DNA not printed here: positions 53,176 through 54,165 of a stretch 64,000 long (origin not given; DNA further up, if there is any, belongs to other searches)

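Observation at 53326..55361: Very AT-rich two-gene cassette: ADP-ribose-pyrophosphatase-like NUDIX protein plus an unrecognisable 443-aa protein with a hydrophobic tail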

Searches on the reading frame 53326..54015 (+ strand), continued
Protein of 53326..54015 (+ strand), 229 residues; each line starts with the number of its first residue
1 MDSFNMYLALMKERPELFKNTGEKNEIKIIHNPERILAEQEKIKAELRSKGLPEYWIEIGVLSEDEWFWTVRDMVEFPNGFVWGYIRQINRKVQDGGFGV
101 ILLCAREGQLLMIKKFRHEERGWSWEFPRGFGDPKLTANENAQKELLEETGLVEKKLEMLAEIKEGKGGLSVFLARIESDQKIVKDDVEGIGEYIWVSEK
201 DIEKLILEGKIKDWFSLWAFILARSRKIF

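Call 45: search_protein_families(library=pfam, proteins=[L016:6708-8318:+, L042:3875-5992:+, L047:3831-6005:+, L055:3761-6004:+, L012:6686-8806:+, L020:6700-8553:+, L050:3190-5892:+, L050:1474-3096:+, L014:6727-8064:+, L064:1935-5903:+], max_evalue=0.01)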
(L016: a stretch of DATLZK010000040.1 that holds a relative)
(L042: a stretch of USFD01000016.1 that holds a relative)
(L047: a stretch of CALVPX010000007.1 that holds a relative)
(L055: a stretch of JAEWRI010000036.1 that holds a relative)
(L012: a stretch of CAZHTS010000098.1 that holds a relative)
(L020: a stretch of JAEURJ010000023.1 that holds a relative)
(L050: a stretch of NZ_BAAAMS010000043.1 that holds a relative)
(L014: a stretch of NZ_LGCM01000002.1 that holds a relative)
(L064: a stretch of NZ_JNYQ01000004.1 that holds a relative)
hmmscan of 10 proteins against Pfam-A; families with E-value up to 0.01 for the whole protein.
L016:6708-8318:+ (536 aa): 1 family
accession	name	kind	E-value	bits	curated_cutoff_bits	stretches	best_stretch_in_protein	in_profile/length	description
PF03735.19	ENT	-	0.0054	17.2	28.5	0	479-516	19-56/71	ENT domain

L042:3875-5992:+ (705 aa): 2 families
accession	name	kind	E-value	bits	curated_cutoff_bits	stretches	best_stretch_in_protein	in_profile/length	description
PF13676.11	TIR_2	-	1.9e-13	51.4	28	1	24-119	1-93/122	TIR domain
PF01582.25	TIR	-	0.0063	16.8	21.3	0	37-122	19-101/179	TIR domain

L047:3831-6005:+ (724 aa): 1 family
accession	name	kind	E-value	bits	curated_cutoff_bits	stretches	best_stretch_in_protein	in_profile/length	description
PF13676.11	TIR_2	-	1.1e-13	52.2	28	1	54-149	1-93/122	TIR domain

L055:3761-6004:+ (747 aa): 0 families

L012:6686-8806:+ (706 aa): 0 families

L020:6700-8553:+ (617 aa): 0 families

L050:3190-5892:+ (900 aa): 1 family
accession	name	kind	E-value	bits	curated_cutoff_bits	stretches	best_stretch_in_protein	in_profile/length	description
PF12770.12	CHAT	-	2.3e-14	54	24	1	609-859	2-253/289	CHAT domain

L050:1474-3096:+ (540 aa): 2 families
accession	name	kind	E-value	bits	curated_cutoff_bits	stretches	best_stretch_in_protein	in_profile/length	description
PF20269.3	CATRA-N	-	1.5e-41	143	27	1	39-250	1-202/203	CASPASE and TPR Repeat-Associated N-terminal domain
PF20270.3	CATRA-C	-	6.7e-30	105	24.6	1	258-396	2-137/137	CASPASE and TPR Repeat-Associated C-terminal domain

L014:6727-8064:+ (445 aa): 0 families

L064:1935-5903:+ (1322 aa): 1 family
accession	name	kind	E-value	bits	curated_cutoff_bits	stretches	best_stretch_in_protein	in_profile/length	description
PF12770.12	CHAT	-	7.8e-16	58.8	24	1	1031-1279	3-251/289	CHAT domain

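Call 46: search_protein_families(library=padloc, proteins=[L016:6708-8318:+, L042:3875-5992:+, L047:3831-6005:+, L012:6686-8806:+, L020:6700-8553:+, L050:3190-5892:+, L050:1474-3096:+, L014:6727-8064:+, L014:8076-8777:+, L059:4381-5925:+], max_evalue=0.01)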
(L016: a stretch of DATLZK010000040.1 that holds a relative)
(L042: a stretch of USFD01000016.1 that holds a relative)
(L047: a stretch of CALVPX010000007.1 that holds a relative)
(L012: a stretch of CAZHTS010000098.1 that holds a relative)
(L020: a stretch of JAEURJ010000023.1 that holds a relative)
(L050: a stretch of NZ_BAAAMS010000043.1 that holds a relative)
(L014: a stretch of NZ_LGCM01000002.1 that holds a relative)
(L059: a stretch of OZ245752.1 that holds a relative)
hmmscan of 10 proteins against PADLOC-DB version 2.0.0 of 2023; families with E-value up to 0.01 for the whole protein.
L016:6708-8318:+ (536 aa): 0 families

L042:3875-5992:+ (705 aa): 2 families
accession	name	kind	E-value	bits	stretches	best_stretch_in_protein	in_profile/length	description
PDLC05062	PDC-S66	-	1.8e-06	25.7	1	24-117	151-242/282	-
PDLC02012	SAVED5--SAVED_TIR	-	0.0001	19.6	1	20-112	10-100/404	-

L047:3831-6005:+ (724 aa): 2 families
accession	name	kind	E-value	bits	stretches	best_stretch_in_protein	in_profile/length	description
PDLC05062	PDC-S66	-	2e-07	28.7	1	48-147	145-242/282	-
PDLC02012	SAVED5--SAVED_TIR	-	1.1e-05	22.7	1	50-157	12-110/404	-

L012:6686-8806:+ (706 aa): 0 families

L020:6700-8553:+ (617 aa): 0 families

L050:3190-5892:+ (900 aa): 0 families

L050:1474-3096:+ (540 aa): 0 families

L014:6727-8064:+ (445 aa): 0 families

L014:8076-8777:+ (233 aa): 1 family
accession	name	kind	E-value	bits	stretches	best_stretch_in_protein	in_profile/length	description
PDLC04899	PDC-S07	-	3.8e-05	21.4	1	107-209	15-115/135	-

L059:4381-5925:+ (514 aa): 0 families

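Call 48: search_protein_families(library=ncbifam, proteins=[L016:6708-8318:+, L042:3875-5992:+, L012:6686-8806:+, L020:6700-8553:+, L014:6727-8064:+, L059:4381-5925:+, L001:8306-8902:+, L013:6716-7225:+, L055:3761-6004:+, L014:8076-8777:+], max_evalue=0.01)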
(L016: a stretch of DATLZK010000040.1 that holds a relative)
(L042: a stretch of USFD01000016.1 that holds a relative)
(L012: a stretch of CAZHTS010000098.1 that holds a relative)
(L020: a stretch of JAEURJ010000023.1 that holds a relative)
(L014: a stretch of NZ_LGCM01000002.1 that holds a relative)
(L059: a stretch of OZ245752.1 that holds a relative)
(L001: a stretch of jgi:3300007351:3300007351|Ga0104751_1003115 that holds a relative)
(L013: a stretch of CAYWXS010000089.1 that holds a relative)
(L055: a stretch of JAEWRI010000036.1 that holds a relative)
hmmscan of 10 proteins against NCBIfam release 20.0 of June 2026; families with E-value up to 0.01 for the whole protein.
L016:6708-8318:+ (536 aa): 0 families

L042:3875-5992:+ (705 aa): 0 families

L012:6686-8806:+ (706 aa): 0 families

L020:6700-8553:+ (617 aa): 0 families

L014:6727-8064:+ (445 aa): 0 families

L059:4381-5925:+ (514 aa): 0 families

L001:8306-8902:+ (198 aa): 0 families

L013:6716-7225:+ (169 aa): 0 families

L055:3761-6004:+ (747 aa): 0 families

L014:8076-8777:+ (233 aa): 8 families
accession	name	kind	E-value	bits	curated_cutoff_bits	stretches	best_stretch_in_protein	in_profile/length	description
NF008736.0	PRK11762.1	equivalog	6e-08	32.4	169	1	82-224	31-174/186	ADP compounds hydrolase NudE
NF041652.1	Nud_hyd_Dein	equivalog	2.4e-05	24.6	200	1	97-215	13-136/152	Nudix hydrolase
NF006530.0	PRK08999.1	equivalog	0.00012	21.3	245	1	100-207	10-113/315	Nudix family hydrolase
TIGR00052.1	TIGR00052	subfamily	0.00015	21.4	79.55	1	97-218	44-177/188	nudix-type nucleoside diphosphatase, YffH/AdpP family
TIGR02705.1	nudix_YtkD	equivalog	0.00022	20.8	154.4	1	100-165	25-85/156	RNA deprotection pyrophosphohydrolase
NF001299.0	PRK00241.1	equivalog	0.0012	18.3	158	1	107-163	143-197/263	NAD(+) diphosphatase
TIGR00586.1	mutt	equivalog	0.0014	18.7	97.9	1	108-207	15-112/129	8-oxo-dGTP diphosphatase MutT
NF008044.0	PRK10776.1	equivalog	0.0043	16.9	148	0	108-208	14-112/130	8-oxo-dGTP diphosphatase MutT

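Call 87: search_protein_families(library=pfam, alignment_id=A5, max_evalue=0.00001)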
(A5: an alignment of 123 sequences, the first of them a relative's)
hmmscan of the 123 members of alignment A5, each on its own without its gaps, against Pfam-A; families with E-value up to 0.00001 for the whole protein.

A. member 1, L001:3246-5987:+ (913 aa): 6 families
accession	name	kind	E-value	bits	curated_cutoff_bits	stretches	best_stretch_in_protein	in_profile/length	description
PF04851.21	ResIII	-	1.5e-38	132.8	22.5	1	151-301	2-163/164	Type III restriction enzyme, res subunit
PF08463.15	EcoEI_R_C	-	5.3e-16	59.6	24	1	752-905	2-156/163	EcoEI R protein C-terminal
PF18766.7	SWI2_SNF2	-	6.6e-16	59.1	26.7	1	156-348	1-198/221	SWI2/SNF2 ATPase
PF00271.37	Helicase_C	-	1.8e-10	41.5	23.5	1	411-508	15-109/110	Helicase conserved C-terminal domain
PF04313.20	HSDR_N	-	9.5e-09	35.8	25.1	0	52-112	129-192/198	Type I restriction enzyme R protein N terminus (HSDR_N)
PF00270.35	DEAD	-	2e-07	31.3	26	1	155-301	2-161/167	DEAD/DEAH box helicase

B. families by the number of members that match (of 123 scanned): 193 families (the first 25 are shown)
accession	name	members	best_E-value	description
PF18766.7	SWI2_SNF2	5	1.6e-78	SWI2/SNF2 ATPase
PF04313.20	HSDR_N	5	5.6e-49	Type I restriction enzyme R protein N terminus (HSDR_N)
PF04851.21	ResIII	5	1.5e-38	Type III restriction enzyme, res subunit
PF08463.15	EcoEI_R_C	5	4.2e-18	EcoEI R protein C-terminal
PF00270.35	DEAD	4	2.8e-08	DEAD/DEAH box helicase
PF02384.22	N6_Mtase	3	8.6e-56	N-6 DNA Methylase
PF01370.27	Epimerase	3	1.6e-50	NAD dependent epimerase/dehydratase family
PF01695.23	IstB_IS21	3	8.7e-45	IstB-like ATP binding protein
PF07724.20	AAA_2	3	8.8e-35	AAA domain (Cdc48 subfamily)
PF04321.23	RmlD_sub_bind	3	1.6e-27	RmlD substrate binding domain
PF12161.14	HsdM_N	3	3.6e-18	HsdM N-terminal domain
PF07728.20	AAA_5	3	3.2e-16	AAA domain (dynein-related subfamily)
PF13460.12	NAD_binding_10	3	1.4e-11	NAD(P)H-binding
PF00271.37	Helicase_C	3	1.8e-10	Helicase conserved C-terminal domain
PF13401.12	AAA_22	3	3.4e-10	AAA domain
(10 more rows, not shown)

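Call 88: search_protein_families(library=padloc, alignment_id=A5, max_evalue=1e-8)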
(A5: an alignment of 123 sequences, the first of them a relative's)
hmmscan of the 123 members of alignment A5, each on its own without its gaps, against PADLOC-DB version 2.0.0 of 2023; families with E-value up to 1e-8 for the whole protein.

A. member 1, L001:3246-5987:+ (913 aa): 12 families
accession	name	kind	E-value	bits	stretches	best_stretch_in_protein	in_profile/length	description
PDLC03047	REase_I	-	8.1e-118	392.7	1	8-599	199-793/1107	Type I restriction enzyme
PDLC03049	REase_I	-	4.1e-48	162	1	5-511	8-527/807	Type I restriction enzyme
PDLC03042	REase_I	-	1e-33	113.9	2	281-552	602-862/1170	Type I restriction enzyme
PDLC03658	mREase_IV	-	9.9e-29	97.6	1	130-358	199-425/953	Type IV methyl-directed restriction enzyme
PDLC02707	PbeA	-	3.1e-25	86.9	1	143-504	243-613/672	PbeA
PDLC03659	mREase_IV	-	8.1e-19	65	1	157-518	223-563/945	Type IV methyl-directed restriction enzyme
PDLC02704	PbeA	-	2.1e-14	51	0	146-207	248-309/682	PbeA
PDLC02706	PbeA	-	4.9e-14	49.8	0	253-342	385-476/722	PbeA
PDLC03048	REase_I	-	4.3e-10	36.4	1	161-351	249-461/976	Type I restriction enzyme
PDLC03040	REase_I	-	4.8e-10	35.9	0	291-508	440-667/1029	Type I restriction enzyme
PDLC02705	PbeA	-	4.8e-09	32.9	0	153-504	250-616/691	PbeA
PDLC02703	PbeA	-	9.7e-09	32.4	0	157-531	251-613/626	PbeA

B. families by the number of members that match (of 123 scanned): 227 families (the first 25 are shown)
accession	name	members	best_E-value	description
PDLC04134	mad2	6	6.1e-46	mads_2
PDLC03047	REase_I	5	4.7e-122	Type I restriction enzyme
PDLC03042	REase_I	5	3.2e-34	Type I restriction enzyme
PDLC03021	MTase_I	4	2.2e-162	Type I methyltransferase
PDLC03025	MTase_I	4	4.5e-71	Type I methyltransferase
PDLC03026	MTase_I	4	4.8e-69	Type I methyltransferase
PDLC03049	REase_I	4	1.2e-49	Type I restriction enzyme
PDLC03658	mREase_IV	4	8.9e-30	Type IV methyl-directed restriction enzyme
PDLC02707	PbeA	4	1.1e-25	PbeA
PDLC03659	mREase_IV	4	7.5e-22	Type IV methyl-directed restriction enzyme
PDLC02704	PbeA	4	2.1e-14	PbeA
PDLC02706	PbeA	4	4.9e-14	PbeA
PDLC03040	REase_I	3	0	Type I restriction enzyme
PDLC03048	REase_I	3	7.1e-59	Type I restriction enzyme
PDLC03036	MTase_I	3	2.2e-39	Type I methyltransferase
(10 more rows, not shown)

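Call 95: search_dna_similar(query=window:53326-54015:+, collection=plasmids, mode=protein, max_evalue=1e-10, max_rows=15)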
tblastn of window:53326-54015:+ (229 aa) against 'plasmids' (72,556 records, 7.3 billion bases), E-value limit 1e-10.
Records with a match: 10; places in all: 11; records where one place covers at least 80% of the query: 4.
Best place of each record, by identity: <60% 10.
By first word of the organism name: Vibrio 5; Streptomyces 4; Embleya 1.
By predicted mobility (MOB-suite, as given by PLSDB): non-mobilizable 8; mobilizable 2.
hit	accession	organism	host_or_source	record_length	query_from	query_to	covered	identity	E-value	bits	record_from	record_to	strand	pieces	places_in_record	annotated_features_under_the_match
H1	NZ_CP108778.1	Embleya sp. NBC_00896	-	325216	15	229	94%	34.1%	6e-28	118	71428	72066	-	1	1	NUDIX hydrolase | helix-turn-helix domain-containing protein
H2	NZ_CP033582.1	Streptomyces sp. ADI95-16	-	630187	4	224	97%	30.6%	3e-25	110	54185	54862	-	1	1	NUDIX hydrolase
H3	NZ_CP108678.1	Streptomyces sp. NBC_01216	-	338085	7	224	95%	29.7%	4e-18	90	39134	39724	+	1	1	NUDIX hydrolase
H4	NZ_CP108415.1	Streptomyces sp. NBC_01298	-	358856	5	220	94%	28.6%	2e-17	87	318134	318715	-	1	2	NUDIX hydrolase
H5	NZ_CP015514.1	Vibrio vulnificus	Mactra veneriformis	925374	73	228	68%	29.9%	2e-12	73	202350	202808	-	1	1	NUDIX hydrolase | addiction module antidote protein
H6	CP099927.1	Vibrio parahaemolyticus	Anadara tuberculosa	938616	73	228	68%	29.3%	3e-12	73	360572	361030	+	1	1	NUDIX hydrolase | putative addiction module antidote protein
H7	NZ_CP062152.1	Vibrio parahaemolyticus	oyster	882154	73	228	68%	29.3%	8e-12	71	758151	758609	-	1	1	NUDIX hydrolase | addiction module antidote protein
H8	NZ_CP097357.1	Vibrio parahaemolyticus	oyster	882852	73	228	68%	29.3%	8e-12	71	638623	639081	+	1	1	NUDIX hydrolase | addiction module antidote protein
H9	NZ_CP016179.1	Vibrio breoganii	Bacterial isolate,Filtered Seawater, ...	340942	64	211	65%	29.1%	3e-14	78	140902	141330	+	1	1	NUDIX hydrolase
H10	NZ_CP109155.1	Streptomyces europaeiscabiei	-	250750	92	227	59%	29.9%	5e-14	78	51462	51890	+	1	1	NUDIX hydrolase | hypothetical protein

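Call 96: search_dna_similar(query=window:53326-54015:+, collection=phages, mode=protein, max_evalue=1e-8, max_rows=10)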
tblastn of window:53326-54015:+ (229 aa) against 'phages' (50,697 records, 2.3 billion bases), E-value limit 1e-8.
No match.

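Call 97: get_annotated_region(hit=H2, flank=7000)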
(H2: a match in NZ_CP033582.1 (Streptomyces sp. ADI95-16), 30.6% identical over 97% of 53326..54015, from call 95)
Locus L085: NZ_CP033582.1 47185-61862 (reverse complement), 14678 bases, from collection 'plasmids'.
description: Streptomyces sp. ADI95-16 plasmid pADI95-16a, complete sequence
organism: Streptomyces sp. ADI95-16 (NCBI taxid 1522758)
taxonomy: Bacteria; Actinomycetota; Actinomycetes; Kitasatosporales; Streptomycetaceae; Streptomyces; Streptomyces sp. ADI95-16
host: -; source: -; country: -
typing (MOB-suite, as given by PLSDB): non-mobilizable
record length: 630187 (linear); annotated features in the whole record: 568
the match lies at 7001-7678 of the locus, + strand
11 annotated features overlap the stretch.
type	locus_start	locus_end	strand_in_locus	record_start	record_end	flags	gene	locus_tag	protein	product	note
CDS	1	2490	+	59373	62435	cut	-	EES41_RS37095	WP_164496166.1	CHAT domain-containing protein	-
CDS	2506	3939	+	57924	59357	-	-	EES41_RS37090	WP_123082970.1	hypothetical protein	-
CDS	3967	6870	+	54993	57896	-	-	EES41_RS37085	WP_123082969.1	CHAT domain-containing protein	-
CDS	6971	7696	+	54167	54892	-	-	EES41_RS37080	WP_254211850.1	NUDIX hydrolase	-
CDS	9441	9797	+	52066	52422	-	-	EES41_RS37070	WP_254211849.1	hypothetical protein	-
CDS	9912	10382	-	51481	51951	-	-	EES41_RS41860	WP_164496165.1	hypothetical protein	-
CDS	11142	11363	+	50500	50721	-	-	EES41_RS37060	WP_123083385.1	hypothetical protein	-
CDS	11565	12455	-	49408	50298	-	-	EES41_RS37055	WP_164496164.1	glycosyltransferase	-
CDS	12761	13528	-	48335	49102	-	-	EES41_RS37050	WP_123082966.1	SDR family oxidoreductase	-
CDS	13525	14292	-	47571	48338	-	-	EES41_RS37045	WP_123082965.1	5-deoxy-glucuronate isomerase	-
CDS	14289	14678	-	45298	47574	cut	-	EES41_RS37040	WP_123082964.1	Gfo/Idh/MocA family oxidoreductase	-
